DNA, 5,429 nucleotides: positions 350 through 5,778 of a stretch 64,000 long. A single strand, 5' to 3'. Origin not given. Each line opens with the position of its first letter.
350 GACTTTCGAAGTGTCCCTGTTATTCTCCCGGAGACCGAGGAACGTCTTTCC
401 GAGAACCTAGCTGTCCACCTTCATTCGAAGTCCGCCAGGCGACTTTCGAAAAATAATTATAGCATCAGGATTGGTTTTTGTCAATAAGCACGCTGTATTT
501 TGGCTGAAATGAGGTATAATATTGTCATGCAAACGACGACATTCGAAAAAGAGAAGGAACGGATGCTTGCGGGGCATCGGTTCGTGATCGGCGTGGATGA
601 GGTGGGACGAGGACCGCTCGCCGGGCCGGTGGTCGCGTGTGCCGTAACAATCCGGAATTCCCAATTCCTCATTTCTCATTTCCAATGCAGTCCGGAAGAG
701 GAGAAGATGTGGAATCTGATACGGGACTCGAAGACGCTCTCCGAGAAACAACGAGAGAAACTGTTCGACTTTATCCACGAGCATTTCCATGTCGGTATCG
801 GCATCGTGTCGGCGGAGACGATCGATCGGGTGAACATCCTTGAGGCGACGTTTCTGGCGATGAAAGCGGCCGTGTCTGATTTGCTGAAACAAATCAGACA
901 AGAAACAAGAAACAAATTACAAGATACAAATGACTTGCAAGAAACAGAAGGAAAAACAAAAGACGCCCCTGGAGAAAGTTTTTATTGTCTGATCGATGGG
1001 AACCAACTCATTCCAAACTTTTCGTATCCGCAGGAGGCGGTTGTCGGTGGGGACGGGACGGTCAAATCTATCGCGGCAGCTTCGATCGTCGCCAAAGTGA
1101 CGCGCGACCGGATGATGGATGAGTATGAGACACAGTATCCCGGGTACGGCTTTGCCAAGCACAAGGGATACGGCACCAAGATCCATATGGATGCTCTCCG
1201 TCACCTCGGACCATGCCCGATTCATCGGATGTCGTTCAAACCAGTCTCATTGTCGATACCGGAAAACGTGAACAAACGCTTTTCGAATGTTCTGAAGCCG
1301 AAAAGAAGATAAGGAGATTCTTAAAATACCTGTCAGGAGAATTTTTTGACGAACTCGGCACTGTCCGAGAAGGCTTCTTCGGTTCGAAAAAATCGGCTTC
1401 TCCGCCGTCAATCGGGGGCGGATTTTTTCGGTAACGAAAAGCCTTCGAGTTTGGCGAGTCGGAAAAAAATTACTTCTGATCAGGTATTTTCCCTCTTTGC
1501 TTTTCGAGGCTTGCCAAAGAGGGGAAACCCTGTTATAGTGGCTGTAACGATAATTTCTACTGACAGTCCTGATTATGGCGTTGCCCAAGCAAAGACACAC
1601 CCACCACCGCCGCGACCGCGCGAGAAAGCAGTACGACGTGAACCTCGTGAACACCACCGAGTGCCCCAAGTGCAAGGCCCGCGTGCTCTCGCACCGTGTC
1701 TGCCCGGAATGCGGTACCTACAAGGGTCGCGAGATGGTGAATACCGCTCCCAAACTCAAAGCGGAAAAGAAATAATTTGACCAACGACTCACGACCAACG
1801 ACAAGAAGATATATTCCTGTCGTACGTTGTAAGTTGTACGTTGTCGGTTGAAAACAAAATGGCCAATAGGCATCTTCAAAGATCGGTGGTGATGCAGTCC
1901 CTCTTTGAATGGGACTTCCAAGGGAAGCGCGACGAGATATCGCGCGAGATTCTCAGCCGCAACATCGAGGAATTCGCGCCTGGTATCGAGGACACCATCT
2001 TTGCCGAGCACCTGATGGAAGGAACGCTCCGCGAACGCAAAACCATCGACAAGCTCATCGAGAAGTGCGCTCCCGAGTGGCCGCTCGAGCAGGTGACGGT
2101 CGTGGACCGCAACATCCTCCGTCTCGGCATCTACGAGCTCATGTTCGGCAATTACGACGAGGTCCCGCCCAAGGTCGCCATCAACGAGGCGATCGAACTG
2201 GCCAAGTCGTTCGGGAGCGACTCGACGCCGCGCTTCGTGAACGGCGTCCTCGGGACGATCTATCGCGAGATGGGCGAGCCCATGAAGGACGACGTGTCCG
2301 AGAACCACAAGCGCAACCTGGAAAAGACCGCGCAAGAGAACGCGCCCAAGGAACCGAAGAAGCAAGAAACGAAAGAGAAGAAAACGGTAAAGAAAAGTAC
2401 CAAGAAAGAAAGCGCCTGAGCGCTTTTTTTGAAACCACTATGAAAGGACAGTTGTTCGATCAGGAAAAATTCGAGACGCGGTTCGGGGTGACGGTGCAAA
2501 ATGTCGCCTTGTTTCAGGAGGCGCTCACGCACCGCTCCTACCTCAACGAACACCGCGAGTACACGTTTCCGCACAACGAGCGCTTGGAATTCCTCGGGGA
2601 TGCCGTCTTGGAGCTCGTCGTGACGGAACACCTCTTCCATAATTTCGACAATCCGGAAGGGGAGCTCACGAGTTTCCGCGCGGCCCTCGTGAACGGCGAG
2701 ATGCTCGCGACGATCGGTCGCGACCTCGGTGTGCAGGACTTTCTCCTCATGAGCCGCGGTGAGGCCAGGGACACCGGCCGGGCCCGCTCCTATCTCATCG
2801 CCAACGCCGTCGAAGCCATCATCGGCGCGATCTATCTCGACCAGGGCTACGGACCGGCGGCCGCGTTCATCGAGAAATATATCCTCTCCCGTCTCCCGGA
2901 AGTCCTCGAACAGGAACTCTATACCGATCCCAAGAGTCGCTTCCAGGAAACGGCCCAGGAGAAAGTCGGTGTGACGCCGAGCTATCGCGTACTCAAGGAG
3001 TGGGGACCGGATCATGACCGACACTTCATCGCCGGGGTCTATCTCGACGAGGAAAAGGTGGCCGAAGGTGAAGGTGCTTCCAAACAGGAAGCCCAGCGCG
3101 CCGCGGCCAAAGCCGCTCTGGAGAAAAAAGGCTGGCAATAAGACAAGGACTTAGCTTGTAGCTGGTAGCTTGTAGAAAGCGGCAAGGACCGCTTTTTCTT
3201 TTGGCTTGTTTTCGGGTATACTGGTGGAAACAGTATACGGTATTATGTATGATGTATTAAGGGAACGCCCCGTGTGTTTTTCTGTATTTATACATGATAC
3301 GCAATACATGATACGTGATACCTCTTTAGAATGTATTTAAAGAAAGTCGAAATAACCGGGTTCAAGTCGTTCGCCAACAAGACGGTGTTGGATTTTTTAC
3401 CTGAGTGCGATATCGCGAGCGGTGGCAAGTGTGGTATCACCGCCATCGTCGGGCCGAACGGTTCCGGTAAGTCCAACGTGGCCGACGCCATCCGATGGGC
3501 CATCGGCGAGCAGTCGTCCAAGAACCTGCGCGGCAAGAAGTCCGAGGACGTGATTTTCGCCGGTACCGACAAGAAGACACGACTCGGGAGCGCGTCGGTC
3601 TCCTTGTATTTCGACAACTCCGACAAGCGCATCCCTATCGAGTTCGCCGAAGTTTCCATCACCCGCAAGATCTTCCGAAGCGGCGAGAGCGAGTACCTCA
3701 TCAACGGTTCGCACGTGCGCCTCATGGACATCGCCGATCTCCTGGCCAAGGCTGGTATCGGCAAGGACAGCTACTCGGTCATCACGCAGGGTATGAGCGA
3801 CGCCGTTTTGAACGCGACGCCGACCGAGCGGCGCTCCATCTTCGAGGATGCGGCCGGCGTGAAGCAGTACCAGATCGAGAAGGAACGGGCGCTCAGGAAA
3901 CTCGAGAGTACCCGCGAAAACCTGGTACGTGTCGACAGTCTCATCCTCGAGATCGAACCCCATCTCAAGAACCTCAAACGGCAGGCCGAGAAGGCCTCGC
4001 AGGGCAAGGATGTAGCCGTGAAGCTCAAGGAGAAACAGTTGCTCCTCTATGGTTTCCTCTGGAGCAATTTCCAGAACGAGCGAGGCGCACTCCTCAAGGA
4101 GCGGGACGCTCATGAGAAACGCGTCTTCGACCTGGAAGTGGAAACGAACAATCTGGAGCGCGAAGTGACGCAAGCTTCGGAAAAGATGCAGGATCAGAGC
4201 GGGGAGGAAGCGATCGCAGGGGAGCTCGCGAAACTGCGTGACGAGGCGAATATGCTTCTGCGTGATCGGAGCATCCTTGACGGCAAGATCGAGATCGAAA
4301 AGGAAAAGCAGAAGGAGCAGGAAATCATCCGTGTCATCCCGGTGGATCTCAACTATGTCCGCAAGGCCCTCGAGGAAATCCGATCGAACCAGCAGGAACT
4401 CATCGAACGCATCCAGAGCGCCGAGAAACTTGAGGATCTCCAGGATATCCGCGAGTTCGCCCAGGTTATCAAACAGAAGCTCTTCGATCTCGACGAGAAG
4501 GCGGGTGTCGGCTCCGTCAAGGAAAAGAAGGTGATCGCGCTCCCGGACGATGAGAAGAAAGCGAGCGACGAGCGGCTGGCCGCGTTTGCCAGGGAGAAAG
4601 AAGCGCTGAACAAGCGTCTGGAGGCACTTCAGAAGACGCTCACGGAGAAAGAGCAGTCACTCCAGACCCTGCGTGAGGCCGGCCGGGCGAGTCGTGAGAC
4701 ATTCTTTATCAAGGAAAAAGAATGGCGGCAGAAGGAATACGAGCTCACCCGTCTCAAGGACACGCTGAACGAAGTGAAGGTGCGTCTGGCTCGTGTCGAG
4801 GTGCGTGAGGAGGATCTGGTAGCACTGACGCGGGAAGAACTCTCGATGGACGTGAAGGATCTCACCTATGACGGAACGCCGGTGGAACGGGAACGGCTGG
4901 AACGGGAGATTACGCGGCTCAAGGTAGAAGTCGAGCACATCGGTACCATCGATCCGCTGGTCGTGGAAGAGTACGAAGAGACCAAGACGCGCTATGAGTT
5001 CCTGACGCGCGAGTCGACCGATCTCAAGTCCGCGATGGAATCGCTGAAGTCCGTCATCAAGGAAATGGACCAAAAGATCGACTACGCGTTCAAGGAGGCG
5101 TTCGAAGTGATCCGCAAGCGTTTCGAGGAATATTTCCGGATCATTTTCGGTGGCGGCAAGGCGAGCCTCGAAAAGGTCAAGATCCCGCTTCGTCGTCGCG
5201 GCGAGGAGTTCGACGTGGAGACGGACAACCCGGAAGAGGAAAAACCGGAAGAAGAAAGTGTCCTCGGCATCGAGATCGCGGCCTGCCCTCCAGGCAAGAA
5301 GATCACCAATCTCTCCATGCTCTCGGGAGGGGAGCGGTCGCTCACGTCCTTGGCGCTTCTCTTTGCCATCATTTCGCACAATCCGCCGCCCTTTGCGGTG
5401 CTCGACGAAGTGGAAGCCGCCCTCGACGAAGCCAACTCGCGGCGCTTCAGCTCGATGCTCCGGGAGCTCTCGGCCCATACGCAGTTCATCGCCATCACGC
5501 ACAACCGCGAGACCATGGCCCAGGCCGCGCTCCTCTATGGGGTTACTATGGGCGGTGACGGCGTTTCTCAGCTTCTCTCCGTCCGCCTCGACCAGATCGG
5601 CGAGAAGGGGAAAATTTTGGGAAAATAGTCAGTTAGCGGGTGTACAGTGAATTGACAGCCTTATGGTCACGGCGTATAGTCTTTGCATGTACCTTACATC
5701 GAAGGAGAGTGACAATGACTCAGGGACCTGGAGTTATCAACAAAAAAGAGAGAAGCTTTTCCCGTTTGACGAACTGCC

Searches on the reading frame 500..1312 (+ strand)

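Call 66: search_protein_families(library=pfam, proteins=[window:500-1312:+], max_evalue=0.00001)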
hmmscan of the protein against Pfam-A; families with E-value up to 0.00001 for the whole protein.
window:500-1312:+ (270 aa): 1 family
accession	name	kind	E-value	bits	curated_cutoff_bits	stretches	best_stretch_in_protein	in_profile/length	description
PF01351.25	RNase_HII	-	4.8e-35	121.7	25.8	1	30-248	1-198/199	Ribonuclease HII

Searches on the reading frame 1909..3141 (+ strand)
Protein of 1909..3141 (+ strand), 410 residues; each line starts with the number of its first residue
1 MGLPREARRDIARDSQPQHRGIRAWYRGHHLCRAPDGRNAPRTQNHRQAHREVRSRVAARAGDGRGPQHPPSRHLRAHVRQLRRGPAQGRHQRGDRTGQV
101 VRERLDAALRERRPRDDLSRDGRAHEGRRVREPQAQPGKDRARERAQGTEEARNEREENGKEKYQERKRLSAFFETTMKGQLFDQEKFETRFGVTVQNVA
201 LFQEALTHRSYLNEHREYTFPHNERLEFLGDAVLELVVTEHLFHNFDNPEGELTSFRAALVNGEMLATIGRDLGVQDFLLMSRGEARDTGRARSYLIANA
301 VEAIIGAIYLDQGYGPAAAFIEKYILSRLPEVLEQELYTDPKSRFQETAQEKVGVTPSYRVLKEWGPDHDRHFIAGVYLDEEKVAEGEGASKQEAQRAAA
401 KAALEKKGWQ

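Call 66: search_protein_families(library=pfam, proteins=[window:1909-3141:+], max_evalue=0.00001)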
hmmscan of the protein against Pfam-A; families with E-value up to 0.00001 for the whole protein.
window:1909-3141:+ (410 aa): 4 families
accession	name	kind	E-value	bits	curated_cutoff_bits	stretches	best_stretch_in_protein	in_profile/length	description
PF14622.11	Ribonucleas_3_3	-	2.6e-38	131.5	35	1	200-328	3-127/128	Ribonuclease-III-like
PF00636.31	Ribonuclease_3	-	7.1e-25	88.2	27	1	224-313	1-102/102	Ribonuclease III domain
PF00035.32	dsrm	-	1.6e-16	61.1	23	1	341-406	1-65/66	Double-stranded RNA binding motif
PF22935.1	RM44_endonuclase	-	1.6e-08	35.2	27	1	188-308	9-139/139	Large ribosomal subunit protein mL44, endonuclease domain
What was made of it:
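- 1909..3141 (+): RNase III gene (RNase III domain plus dsRBD). It is a candidate trans-acting nuclease for the 23-24-bp P1 stem. This link is inferred and was not tested. Pfam PF14622, PF00636 and PF00035 (call 66).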

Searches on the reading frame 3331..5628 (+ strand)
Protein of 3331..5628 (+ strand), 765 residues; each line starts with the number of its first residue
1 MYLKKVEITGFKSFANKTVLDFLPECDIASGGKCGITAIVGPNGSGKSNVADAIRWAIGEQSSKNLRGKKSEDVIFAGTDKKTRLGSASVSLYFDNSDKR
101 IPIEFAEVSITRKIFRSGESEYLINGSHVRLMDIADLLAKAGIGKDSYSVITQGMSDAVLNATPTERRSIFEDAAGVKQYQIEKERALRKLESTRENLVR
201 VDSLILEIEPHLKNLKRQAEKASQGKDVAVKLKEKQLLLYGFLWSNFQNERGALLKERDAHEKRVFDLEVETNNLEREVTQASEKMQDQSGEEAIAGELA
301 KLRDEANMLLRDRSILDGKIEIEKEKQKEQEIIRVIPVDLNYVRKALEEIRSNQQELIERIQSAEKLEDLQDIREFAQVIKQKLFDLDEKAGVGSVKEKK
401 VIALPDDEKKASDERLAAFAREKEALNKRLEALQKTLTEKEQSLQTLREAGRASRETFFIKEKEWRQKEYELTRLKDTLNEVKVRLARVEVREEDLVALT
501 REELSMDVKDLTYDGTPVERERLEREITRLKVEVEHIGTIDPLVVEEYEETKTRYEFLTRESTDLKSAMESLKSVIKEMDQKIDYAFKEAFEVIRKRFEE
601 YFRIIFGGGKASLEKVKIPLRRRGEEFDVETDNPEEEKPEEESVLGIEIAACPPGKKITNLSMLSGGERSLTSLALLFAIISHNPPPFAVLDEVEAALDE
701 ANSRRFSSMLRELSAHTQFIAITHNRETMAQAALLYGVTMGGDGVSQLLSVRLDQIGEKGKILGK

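Call 66: search_protein_families(library=pfam, proteins=[window:3331-5628:+], max_evalue=0.00001)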
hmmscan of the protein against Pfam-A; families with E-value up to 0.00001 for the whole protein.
window:3331-5628:+ (765 aa): 4 families
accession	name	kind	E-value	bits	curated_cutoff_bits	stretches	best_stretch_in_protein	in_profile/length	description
PF02463.25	SMC_N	-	3.1e-68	229.9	40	1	2-746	1-219/220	RecF/RecN/SMC N terminal domain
PF13175.12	AAA_15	-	2.6e-15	57.4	32.1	1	1-725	1-370/374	AAA ATPase domain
PF13304.12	AAA_21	-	2.8e-14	54.3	27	1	36-105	1-76/304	AAA domain, putative AbiEii toxin, Type IV TA system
PF13476.12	AAA_23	-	4.5e-14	54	27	1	5-222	1-196/201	AAA domain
